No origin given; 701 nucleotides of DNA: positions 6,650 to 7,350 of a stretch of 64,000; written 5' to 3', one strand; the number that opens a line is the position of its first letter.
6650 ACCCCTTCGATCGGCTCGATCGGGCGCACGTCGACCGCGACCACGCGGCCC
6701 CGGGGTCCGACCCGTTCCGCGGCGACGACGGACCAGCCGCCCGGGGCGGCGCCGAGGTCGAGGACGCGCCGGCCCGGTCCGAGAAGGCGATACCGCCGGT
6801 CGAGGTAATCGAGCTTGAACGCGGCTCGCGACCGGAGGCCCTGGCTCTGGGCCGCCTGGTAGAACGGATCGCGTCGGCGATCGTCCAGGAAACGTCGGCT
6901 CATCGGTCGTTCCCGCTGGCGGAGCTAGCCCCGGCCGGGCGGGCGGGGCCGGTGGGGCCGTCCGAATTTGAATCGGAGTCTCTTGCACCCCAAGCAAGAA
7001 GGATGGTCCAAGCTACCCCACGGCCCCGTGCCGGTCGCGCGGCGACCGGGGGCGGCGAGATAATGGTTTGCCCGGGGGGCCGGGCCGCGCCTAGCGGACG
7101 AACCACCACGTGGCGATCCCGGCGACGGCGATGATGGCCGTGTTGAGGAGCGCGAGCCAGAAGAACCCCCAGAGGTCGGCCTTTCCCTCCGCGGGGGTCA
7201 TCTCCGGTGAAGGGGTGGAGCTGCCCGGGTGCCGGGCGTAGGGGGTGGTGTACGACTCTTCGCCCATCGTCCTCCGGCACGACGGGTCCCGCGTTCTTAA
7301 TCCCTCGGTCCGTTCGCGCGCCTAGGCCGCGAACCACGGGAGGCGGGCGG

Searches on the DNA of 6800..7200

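Call 73: search_rna_families(source=window, start=6800, end=7200, threshold=evalue, max_evalue=1)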
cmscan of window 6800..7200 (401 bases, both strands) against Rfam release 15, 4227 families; matches with E-value up to 1: 0.
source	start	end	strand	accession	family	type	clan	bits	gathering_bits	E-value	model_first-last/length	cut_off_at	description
